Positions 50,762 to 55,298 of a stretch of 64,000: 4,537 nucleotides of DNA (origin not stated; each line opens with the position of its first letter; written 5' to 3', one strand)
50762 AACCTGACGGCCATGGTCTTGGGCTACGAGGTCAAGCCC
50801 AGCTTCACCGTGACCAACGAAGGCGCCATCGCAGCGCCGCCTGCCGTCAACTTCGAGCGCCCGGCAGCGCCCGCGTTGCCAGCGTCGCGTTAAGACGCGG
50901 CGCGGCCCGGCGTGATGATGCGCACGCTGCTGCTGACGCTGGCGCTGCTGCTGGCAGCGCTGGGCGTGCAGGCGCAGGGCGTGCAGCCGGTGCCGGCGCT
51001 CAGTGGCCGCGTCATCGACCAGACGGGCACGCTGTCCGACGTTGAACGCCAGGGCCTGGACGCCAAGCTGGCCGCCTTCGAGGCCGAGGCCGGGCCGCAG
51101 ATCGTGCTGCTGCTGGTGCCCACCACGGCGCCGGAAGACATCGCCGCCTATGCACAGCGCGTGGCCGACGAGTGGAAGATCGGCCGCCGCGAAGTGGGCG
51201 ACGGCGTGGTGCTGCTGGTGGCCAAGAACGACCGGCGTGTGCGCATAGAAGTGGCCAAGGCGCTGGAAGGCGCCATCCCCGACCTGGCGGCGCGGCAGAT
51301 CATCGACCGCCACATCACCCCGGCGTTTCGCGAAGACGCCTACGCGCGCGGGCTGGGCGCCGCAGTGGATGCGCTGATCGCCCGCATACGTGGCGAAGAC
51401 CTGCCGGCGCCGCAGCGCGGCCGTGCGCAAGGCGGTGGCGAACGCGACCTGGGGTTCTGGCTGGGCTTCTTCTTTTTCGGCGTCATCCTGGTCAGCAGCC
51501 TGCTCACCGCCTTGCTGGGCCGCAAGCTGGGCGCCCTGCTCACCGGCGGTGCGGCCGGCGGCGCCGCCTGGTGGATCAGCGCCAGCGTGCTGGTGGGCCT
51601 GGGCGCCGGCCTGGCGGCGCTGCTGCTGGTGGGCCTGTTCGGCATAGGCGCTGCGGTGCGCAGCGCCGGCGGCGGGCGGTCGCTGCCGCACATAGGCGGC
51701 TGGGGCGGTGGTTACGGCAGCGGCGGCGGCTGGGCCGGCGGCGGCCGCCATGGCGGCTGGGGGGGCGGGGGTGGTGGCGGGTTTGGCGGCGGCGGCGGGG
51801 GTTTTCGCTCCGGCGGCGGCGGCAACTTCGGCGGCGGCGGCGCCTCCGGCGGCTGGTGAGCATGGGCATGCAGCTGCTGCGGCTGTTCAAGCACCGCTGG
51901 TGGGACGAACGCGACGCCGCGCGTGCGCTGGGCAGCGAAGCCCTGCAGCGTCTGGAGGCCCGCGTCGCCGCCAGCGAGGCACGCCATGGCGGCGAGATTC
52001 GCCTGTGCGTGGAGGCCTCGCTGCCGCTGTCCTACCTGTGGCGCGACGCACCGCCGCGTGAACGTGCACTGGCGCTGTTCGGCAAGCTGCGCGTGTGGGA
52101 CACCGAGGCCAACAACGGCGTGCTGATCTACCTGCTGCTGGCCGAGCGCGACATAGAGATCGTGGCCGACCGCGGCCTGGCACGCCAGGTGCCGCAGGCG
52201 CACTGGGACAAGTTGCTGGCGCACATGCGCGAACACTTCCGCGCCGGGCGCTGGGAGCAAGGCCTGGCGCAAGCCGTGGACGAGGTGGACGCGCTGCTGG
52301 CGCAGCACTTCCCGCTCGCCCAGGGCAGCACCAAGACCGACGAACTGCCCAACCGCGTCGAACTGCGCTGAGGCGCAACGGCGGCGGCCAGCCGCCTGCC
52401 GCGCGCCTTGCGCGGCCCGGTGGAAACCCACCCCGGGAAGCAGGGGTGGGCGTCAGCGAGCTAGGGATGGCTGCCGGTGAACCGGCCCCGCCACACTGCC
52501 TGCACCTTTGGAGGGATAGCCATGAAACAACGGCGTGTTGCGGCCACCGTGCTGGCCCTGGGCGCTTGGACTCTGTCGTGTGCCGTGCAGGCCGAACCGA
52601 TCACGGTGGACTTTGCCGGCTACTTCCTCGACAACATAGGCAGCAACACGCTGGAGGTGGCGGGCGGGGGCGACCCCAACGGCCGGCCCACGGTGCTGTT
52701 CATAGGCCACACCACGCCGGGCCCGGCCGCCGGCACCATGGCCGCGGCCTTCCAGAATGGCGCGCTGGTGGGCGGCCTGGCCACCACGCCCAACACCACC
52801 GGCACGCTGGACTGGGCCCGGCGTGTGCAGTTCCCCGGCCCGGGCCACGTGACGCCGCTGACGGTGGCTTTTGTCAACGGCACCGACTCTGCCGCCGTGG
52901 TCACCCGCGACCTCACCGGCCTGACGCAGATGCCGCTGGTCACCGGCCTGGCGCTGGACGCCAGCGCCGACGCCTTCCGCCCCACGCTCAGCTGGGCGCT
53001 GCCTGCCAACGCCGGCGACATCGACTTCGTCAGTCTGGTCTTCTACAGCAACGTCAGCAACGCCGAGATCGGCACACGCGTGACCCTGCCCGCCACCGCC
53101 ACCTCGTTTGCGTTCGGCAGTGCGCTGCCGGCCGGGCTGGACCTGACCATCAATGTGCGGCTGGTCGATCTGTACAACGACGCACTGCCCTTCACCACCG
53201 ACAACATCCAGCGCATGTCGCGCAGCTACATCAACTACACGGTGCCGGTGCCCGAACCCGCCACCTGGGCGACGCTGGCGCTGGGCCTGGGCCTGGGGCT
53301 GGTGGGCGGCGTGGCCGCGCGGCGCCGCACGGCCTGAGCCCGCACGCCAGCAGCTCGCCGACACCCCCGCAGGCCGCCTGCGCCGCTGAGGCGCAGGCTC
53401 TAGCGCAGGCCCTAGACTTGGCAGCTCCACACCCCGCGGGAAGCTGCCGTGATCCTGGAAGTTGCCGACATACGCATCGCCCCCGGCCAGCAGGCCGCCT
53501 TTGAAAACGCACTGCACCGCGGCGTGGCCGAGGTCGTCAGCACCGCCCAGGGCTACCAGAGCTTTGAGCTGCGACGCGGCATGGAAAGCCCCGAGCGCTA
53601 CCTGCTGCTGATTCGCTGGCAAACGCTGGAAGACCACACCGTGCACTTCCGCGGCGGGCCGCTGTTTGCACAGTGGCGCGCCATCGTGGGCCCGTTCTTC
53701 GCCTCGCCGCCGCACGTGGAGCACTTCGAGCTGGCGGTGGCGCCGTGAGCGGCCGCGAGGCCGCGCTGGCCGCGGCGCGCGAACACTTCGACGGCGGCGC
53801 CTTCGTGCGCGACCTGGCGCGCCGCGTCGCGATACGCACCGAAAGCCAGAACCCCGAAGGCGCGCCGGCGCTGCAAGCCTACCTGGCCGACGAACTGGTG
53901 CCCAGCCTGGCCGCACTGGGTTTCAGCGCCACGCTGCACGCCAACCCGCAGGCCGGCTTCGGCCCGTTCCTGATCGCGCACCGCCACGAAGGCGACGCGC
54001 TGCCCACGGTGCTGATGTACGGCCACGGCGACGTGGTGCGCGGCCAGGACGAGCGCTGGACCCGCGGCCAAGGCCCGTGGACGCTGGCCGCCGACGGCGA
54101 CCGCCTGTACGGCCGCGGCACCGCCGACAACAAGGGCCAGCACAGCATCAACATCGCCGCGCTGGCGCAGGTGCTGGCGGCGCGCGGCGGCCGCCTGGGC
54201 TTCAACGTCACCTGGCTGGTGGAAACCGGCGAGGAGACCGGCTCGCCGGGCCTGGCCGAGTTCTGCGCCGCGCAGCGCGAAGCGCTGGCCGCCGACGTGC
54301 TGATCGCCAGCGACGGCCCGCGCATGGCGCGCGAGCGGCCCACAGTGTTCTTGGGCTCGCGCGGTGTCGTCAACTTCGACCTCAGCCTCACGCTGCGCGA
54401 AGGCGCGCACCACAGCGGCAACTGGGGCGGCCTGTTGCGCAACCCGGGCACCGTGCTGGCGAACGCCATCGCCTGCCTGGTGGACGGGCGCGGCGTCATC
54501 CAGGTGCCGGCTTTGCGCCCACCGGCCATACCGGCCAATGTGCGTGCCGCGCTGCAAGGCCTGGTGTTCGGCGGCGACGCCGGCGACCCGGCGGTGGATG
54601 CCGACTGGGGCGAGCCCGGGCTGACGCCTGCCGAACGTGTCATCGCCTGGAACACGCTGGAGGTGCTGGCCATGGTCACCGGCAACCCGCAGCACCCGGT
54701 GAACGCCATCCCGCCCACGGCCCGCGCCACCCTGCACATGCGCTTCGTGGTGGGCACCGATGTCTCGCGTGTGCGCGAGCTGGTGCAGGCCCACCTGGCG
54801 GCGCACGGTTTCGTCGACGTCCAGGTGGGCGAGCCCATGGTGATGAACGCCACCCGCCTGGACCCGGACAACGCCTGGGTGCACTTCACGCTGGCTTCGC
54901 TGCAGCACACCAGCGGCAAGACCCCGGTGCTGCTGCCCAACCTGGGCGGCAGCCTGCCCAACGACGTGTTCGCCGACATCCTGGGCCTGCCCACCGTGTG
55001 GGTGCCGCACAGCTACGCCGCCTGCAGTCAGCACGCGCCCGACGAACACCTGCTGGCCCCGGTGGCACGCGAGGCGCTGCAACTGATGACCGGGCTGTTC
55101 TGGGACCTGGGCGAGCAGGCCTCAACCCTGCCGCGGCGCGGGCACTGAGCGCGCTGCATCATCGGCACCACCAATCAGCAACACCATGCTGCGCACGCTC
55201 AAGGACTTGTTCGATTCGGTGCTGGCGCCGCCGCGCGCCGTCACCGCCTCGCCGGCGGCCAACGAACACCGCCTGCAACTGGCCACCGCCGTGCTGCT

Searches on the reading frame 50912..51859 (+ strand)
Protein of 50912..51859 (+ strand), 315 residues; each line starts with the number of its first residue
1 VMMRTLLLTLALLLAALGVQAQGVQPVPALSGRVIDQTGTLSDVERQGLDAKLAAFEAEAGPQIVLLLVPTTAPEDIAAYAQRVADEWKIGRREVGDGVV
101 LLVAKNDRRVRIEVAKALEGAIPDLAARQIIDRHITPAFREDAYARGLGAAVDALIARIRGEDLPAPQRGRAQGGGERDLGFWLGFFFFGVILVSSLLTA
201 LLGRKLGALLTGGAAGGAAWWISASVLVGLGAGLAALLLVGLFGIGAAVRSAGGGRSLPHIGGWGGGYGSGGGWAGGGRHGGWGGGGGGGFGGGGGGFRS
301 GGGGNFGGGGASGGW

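Call 62: search_protein_families(library=pfam, proteins=[window:50912-51859:+], max_evalue=0.00001)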
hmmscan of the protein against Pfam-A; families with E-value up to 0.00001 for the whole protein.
window:50912-51859:+ (315 aa): 1 family
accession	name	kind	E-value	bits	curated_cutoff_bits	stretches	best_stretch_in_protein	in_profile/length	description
PF04536.20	TPM_phosphatase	-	7.7e-37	126.5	22.1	1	34-157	1-124/125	TPM domain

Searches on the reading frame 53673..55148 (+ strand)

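Call 62: search_protein_families(library=pfam, proteins=[window:53673-55148:+], max_evalue=0.00001)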
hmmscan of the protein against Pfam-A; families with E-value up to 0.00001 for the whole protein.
window:53673-55148:+ (491 aa): 1 family
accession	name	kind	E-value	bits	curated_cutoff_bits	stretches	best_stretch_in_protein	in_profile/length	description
PF01546.33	Peptidase_M20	-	8.7e-17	62.1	24.6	1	114-474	1-202/206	Peptidase family M20/M25/M40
